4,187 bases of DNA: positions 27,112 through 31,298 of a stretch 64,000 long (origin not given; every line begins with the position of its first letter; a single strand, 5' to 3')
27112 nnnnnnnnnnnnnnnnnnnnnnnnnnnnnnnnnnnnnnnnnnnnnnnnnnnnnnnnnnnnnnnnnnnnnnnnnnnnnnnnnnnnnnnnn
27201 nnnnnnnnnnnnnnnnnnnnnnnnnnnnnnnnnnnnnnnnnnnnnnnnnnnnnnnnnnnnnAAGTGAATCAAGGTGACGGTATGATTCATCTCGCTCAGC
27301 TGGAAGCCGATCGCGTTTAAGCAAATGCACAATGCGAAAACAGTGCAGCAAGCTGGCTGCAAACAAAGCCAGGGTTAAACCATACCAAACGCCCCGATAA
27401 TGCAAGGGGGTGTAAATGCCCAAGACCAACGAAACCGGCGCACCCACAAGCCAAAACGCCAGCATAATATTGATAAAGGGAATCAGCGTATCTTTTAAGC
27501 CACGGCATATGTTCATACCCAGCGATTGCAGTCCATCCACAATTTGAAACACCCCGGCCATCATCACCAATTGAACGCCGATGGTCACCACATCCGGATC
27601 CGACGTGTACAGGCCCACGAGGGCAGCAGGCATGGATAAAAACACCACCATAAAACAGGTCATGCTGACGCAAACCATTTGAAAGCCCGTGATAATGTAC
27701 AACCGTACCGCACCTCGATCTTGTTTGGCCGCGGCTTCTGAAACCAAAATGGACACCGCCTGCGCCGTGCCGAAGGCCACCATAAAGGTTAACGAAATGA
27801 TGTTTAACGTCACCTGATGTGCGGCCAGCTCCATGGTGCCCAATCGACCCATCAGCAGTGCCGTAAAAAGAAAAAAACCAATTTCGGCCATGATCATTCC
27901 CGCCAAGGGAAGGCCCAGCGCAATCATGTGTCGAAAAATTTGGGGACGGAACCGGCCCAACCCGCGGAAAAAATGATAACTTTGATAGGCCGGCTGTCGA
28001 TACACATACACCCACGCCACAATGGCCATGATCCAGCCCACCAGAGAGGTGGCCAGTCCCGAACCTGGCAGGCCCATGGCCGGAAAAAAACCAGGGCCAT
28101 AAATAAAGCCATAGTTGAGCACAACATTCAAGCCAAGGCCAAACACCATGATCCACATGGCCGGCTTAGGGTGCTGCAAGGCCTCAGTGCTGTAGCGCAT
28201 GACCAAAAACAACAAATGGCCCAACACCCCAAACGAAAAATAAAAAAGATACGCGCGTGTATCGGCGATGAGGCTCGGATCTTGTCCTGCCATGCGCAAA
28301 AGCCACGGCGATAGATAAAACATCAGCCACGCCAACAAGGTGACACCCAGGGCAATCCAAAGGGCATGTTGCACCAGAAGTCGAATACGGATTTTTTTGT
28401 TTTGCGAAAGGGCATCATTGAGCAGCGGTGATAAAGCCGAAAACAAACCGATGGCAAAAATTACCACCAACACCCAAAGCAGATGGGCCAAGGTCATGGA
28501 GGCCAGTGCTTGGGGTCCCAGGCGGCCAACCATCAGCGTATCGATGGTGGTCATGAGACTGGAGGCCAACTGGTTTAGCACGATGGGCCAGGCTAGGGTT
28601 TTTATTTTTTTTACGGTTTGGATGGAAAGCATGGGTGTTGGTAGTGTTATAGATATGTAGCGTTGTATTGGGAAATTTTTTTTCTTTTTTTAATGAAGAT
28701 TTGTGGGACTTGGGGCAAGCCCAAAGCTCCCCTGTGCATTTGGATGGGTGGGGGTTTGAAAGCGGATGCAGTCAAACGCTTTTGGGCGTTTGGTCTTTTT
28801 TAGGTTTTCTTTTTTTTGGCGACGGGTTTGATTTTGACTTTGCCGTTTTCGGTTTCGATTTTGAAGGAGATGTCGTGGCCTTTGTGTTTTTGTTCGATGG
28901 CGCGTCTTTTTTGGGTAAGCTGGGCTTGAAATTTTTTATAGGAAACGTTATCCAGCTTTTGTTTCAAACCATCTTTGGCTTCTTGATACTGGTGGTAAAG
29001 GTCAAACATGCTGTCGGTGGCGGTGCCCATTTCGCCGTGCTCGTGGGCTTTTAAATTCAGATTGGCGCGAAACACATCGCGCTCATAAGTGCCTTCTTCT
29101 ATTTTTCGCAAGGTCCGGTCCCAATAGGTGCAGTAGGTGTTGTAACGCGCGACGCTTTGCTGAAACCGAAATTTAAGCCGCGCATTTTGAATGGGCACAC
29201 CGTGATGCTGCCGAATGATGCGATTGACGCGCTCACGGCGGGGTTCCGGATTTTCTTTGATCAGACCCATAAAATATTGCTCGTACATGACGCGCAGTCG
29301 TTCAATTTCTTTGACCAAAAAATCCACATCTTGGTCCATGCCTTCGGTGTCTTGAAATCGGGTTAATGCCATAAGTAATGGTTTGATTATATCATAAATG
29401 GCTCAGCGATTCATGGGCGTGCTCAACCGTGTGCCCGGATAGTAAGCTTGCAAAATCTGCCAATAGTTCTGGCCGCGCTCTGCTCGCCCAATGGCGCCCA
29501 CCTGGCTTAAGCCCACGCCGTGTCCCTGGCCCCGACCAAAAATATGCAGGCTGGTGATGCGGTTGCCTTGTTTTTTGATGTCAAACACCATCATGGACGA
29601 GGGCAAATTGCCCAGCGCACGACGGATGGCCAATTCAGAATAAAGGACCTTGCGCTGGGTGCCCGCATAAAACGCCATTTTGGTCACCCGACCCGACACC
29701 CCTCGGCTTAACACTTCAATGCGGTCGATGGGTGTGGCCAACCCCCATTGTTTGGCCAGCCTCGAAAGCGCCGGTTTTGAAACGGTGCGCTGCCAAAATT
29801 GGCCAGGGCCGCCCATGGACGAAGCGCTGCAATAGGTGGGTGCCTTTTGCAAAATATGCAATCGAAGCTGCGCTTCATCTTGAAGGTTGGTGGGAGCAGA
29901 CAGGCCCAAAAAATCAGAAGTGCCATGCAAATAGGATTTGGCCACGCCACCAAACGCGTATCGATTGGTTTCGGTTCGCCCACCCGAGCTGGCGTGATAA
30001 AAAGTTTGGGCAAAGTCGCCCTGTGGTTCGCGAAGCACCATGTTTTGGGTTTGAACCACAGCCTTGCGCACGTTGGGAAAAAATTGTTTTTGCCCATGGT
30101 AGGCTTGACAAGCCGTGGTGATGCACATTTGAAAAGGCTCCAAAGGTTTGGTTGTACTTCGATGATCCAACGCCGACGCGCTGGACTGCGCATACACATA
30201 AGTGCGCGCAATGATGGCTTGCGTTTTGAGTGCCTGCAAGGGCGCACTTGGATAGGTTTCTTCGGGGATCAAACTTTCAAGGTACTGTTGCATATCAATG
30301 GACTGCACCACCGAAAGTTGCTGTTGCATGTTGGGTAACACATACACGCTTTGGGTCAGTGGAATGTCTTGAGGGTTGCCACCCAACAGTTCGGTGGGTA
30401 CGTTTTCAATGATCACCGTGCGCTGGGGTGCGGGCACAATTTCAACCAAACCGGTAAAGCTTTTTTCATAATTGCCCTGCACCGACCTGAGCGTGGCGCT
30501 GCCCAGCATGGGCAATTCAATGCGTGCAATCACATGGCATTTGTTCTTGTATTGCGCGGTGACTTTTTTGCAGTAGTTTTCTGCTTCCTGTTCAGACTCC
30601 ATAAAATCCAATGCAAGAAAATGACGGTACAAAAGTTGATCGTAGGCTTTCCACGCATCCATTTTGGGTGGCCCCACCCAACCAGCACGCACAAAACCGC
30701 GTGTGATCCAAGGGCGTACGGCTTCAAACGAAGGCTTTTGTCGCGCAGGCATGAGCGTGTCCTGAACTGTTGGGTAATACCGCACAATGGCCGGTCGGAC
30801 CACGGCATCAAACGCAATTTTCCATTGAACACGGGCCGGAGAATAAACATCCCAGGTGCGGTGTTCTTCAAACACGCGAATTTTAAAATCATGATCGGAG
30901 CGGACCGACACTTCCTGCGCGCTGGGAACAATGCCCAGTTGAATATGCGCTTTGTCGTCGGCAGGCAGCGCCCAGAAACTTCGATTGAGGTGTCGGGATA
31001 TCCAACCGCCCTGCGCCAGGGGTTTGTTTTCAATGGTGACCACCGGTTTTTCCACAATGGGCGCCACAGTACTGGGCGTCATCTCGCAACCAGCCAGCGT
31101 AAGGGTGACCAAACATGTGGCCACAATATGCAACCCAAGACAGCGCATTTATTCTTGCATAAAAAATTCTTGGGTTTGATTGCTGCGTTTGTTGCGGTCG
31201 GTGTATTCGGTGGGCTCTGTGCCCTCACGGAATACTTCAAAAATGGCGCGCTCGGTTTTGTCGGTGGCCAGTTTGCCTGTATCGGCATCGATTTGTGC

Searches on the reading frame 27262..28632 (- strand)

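Call 61: search_protein_families(library=pfam, proteins=[window:27262-28632:-], max_evalue=0.0001)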
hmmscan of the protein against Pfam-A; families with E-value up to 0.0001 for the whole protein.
window:27262-28632:- (457 aa): 1 family
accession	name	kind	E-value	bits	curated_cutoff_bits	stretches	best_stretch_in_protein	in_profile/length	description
PF01554.23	MatE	-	2.2e-45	154.7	24.9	2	16-174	1-160/161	MatE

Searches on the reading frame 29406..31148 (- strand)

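Call 50: search_protein_families(library=pfam, proteins=[window:29406-31148:-], max_evalue=0.001)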
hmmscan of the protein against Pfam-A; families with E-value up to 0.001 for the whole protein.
window:29406-31148:- (581 aa): 1 family
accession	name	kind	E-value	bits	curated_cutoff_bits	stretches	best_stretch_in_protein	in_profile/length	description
PF08486.15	SpoIID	-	1.5e-18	67.7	23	1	275-372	2-95/97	Stage II sporulation protein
